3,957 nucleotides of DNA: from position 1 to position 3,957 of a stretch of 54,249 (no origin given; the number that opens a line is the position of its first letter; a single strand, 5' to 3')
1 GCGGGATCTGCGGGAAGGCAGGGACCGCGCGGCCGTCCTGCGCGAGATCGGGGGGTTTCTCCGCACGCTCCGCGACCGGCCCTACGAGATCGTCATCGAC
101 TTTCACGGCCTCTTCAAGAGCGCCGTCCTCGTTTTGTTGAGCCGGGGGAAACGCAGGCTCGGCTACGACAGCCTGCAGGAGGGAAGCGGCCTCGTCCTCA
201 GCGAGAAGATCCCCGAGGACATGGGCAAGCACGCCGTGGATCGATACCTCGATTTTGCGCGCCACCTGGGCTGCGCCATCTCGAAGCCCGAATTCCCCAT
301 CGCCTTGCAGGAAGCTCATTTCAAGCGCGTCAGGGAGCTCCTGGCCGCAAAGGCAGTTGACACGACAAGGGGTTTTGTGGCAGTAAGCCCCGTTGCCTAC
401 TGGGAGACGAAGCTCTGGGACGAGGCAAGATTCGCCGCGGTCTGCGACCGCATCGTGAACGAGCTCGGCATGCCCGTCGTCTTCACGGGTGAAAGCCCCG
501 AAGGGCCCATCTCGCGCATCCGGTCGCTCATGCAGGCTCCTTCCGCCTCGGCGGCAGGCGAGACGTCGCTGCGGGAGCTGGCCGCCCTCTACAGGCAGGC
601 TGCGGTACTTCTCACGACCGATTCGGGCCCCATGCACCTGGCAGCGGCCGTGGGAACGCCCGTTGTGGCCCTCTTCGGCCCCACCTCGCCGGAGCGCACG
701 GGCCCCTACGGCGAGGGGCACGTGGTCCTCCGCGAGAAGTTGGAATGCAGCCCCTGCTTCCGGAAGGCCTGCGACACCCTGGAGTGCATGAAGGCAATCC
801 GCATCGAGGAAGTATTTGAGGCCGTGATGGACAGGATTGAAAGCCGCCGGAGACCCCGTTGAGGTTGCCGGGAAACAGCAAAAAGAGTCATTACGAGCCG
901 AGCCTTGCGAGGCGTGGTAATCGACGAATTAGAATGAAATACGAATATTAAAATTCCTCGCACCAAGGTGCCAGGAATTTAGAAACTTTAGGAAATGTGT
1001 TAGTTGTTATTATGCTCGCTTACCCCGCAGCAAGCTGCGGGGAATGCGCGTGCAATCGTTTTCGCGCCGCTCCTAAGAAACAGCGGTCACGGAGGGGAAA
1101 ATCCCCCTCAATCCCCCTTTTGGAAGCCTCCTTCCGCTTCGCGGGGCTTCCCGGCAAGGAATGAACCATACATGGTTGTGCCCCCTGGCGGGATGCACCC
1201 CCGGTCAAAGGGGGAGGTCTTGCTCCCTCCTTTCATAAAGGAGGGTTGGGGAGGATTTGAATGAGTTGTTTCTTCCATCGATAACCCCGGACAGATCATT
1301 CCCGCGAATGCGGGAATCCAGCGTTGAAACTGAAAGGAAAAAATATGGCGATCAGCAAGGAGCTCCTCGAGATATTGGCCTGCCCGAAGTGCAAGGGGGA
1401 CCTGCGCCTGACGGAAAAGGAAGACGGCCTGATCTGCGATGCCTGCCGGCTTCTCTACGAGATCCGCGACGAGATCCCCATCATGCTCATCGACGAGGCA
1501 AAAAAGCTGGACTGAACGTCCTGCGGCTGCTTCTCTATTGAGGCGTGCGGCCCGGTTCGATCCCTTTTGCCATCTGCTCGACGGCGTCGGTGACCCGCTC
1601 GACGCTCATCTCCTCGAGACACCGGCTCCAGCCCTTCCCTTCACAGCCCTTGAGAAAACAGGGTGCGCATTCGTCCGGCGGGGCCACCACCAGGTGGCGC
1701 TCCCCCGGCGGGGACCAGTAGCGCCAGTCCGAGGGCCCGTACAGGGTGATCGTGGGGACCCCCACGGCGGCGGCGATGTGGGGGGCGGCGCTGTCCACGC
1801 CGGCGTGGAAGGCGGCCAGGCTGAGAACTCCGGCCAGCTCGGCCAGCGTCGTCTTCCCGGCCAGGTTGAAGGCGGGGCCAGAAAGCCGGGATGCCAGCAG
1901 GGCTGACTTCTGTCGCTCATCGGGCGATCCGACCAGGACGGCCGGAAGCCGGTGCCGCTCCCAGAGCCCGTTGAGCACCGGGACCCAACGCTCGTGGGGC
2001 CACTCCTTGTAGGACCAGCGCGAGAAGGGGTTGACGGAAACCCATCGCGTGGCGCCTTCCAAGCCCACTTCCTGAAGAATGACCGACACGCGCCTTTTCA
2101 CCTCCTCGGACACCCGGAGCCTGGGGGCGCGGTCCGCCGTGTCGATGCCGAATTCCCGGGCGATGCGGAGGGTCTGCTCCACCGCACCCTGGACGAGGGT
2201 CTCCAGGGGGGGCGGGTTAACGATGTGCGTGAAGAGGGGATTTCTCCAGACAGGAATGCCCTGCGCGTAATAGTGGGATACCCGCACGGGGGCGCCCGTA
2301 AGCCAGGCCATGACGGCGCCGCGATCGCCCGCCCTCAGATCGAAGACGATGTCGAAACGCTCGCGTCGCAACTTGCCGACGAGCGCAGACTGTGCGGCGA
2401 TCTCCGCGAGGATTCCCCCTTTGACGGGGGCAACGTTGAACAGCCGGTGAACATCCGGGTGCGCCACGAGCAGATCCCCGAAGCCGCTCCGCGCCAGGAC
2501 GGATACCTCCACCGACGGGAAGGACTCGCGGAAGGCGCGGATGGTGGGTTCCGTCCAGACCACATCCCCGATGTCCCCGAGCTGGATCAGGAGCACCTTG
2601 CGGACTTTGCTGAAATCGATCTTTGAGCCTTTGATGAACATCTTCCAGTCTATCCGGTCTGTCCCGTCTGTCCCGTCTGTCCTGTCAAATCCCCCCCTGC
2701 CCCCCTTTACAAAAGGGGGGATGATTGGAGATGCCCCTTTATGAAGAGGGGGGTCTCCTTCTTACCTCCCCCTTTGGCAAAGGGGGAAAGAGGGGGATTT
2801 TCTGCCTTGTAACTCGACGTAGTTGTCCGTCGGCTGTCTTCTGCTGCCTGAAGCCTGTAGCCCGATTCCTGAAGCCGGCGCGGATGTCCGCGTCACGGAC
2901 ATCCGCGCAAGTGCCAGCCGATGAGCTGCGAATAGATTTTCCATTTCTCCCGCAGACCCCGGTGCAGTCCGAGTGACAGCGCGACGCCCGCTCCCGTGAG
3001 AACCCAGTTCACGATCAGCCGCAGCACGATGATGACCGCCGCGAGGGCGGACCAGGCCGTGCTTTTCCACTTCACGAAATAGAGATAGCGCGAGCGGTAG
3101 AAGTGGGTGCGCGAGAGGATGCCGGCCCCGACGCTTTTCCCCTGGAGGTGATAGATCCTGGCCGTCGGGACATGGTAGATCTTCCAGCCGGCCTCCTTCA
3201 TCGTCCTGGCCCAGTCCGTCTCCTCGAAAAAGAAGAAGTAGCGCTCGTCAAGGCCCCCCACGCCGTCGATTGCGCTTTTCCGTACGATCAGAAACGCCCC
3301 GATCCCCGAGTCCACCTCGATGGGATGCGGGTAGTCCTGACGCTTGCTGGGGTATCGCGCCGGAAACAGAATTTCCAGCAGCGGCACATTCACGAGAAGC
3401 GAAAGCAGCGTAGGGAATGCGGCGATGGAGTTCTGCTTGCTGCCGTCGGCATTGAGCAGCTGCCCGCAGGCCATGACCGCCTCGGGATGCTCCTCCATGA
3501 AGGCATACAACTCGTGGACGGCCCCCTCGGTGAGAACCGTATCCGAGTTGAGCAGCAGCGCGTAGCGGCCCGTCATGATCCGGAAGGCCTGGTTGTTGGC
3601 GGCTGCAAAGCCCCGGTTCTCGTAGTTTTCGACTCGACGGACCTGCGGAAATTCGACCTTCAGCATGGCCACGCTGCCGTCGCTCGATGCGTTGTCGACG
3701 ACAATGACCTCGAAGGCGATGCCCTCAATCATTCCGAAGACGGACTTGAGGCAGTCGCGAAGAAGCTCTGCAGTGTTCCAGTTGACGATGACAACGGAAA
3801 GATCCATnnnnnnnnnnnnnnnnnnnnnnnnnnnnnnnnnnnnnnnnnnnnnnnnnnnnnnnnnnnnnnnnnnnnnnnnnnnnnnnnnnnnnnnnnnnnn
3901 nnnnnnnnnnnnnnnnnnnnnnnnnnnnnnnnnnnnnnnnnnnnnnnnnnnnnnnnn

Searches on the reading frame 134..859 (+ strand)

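Call 62: search_protein_families(library=pfam, proteins=[window:134-859:+], max_evalue=0.01)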
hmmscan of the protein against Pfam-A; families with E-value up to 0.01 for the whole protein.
window:134-859:+ (242 aa): 1 family
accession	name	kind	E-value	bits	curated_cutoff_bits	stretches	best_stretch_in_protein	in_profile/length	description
PF01075.23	Glyco_transf_9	-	9.3e-40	136.9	22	1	8-214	37-242/247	Glycosyltransferase family 9 (heptosyltransferase)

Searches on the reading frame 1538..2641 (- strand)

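Call 62: search_protein_families(library=pfam, proteins=[window:1538-2641:-], max_evalue=0.01)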
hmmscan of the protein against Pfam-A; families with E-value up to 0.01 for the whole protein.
window:1538-2641:- (368 aa): 1 family
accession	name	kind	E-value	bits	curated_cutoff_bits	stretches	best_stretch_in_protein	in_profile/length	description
PF01075.23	Glyco_transf_9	-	2.1e-30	106.3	22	1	87-337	4-245/247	Glycosyltransferase family 9 (heptosyltransferase)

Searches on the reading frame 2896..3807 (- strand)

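Call 62: search_protein_families(library=pfam, proteins=[window:2896-3807:-], max_evalue=0.01)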
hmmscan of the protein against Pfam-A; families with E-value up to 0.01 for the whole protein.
window:2896-3807:- (304 aa): 3 families
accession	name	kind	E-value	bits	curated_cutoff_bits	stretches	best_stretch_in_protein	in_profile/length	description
PF00535.33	Glycos_transf_2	-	6.9e-24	85.1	23.3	1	4-180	1-164/168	Glycosyl transferase family 2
PF13641.12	Glyco_tranf_2_3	-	9.4e-14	52.4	27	1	3-228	3-219/230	Glycosyltransferase like family 2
PF13632.12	Glyco_trans_2_3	-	2e-05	24.9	27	0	83-118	2-36/198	Glycosyl transferase family group 2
